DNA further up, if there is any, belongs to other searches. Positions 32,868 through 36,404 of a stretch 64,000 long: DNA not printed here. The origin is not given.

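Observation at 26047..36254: Encapsulin shell gene in a tightly coupled operon lacking every canonical cargo type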

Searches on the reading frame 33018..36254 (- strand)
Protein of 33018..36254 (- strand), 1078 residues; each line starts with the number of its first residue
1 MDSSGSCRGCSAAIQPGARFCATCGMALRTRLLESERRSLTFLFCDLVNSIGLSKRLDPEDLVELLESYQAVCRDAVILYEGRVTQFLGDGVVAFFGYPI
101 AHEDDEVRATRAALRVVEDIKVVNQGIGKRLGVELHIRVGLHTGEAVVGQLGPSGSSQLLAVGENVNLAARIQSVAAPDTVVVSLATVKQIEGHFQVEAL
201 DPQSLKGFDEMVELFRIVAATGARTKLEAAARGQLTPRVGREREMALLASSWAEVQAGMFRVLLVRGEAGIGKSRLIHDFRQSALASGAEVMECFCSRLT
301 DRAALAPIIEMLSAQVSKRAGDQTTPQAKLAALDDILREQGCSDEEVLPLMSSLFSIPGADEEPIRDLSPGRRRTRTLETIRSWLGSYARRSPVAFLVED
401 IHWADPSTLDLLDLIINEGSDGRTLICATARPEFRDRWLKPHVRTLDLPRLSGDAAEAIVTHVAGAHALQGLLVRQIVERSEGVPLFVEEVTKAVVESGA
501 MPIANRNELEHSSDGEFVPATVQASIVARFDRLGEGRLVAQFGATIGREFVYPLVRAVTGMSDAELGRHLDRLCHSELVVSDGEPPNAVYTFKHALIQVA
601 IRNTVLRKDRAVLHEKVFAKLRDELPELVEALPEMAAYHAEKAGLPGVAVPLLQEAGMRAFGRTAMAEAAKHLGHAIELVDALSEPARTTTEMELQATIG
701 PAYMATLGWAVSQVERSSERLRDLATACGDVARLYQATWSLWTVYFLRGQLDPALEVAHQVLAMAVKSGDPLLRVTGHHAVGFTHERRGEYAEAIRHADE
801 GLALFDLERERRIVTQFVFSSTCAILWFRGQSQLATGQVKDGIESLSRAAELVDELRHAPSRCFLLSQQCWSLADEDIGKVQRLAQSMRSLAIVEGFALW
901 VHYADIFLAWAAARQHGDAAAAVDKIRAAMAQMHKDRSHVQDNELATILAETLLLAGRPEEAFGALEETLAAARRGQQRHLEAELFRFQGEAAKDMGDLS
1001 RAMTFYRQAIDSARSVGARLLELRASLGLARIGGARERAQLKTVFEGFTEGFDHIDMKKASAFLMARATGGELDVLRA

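Call 3: search_protein_families(library=pfam, proteins=[window:33018-36254:-], max_evalue=0.01)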
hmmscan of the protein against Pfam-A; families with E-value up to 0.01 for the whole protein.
window:33018-36254:- (1078 aa): 12 families
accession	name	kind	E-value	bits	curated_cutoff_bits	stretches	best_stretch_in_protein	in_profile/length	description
PF13191.12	AAA_16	-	1.3e-20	75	32.6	1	239-422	3-162/167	AAA ATPase domain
PF00211.25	Guanylate_cyc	-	1.9e-17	63.9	21.9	1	38-212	7-177/183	Adenylate and Guanylate cyclase catalytic domain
PF13424.12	TPR_12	-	1.4e-08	35.3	30.1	2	949-1014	9-76/77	Tetratricopeptide repeat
PF07719.23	TPR_2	-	3.5e-07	30.3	27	0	777-805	3-31/34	Tetratricopeptide repeat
PF13374.12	TPR_10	-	1.6e-06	28.4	27.5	0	949-975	8-34/42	Tetratricopeptide repeat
PF17874.7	TPR_MalT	-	8.7e-06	25.7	45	1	913-1018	11-115/336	MalT-like TPR region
PF00515.34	TPR_1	-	0.00089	19.4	27.8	0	990-1010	8-28/34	Tetratricopeptide repeat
PF10923.14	BrxC_BrxD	-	0.003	17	22.2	1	238-297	27-86/414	BREX system ATP-binding protein BrxC/D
PF25201.1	nSTAND6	-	0.0042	17.6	27.7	1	261-333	19-89/148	Novel STAND NTPase 6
PF12773.13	DZR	-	0.0043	17.6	27.3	1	7-29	1-23/45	Double zinc ribbon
PF13401.12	AAA_22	-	0.0044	17.8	27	0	262-371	7-65/130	AAA domain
PF05729.18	NACHT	-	0.008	16.5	26.7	0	261-325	1-71/167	NACHT domain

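Call 4: search_protein_families(library=ncbifam, proteins=[window:33018-36254:-], max_evalue=0.01)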
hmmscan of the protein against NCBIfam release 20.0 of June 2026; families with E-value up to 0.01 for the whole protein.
window:33018-36254:- (1078 aa): 3 families
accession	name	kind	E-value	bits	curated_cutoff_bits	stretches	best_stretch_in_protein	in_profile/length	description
TIGR03903.1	TOMM_kin_cyc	equivalog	1e-149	500.7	705.75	1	23-1029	269-1264/1267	TOMM system kinase/cyclase fusion protein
NF058673.1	LipAdnlyCyLipJMY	equivalog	1.1e-08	34.3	800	1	34-191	290-421/449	bifunctional lipase/adenylate cyclase LipJ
NF041717.1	HaaA_phane_TPR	equivalog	1.6e-05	23.3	1125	1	913-1031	762-880/882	cyclophane-containing RiPP biosynthesis TPR protein HaaT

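Call 83: search_protein_families(library=padloc, proteins=[window:33018-36254:-], max_evalue=0.001)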
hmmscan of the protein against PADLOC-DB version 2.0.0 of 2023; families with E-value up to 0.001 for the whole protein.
window:33018-36254:- (1078 aa): 14 families
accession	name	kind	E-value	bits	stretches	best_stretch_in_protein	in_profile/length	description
PDLC00734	PycC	-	4.8e-20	70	1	32-172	182-320/374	Pycsar cyclase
PDLC02367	PycC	-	2.2e-17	61.3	1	40-194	44-195/226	-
PDLC00766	PycC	-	1.9e-10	38.6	1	40-193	44-197/232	Pycsar cyclase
PDLC02370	PycC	-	1.9e-10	38.6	1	41-185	83-232/340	-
PDLC00764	PycC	-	1.8e-08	31.7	1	39-191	94-253/449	Pycsar cyclase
PDLC02369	PycC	-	3.3e-08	31.4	1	41-194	48-194/248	-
PDLC00765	PycC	-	3.5e-08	30.9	1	62-196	284-417/477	Pycsar cyclase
PDLC02366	PycC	-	3.6e-08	30.8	1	80-194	322-436/486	-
PDLC00767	PycC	-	1.1e-05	23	1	40-191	93-249/337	Pycsar cyclase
PDLC00762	PycC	-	0.00017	18.6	1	63-175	77-191/508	Pycsar cyclase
PDLC02368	PycC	-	0.00021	18.9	1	40-178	45-184/234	-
PDLC00763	PycC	-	0.00045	17.7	1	42-192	56-208/268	Pycsar cyclase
PDLC01994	RtcR_PspF1--CARF_AAA_HTH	-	0.0005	17.3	1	179-294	104-215/468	-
PDLC02164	Avs2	-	0.00051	15.9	1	255-315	339-399/1504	-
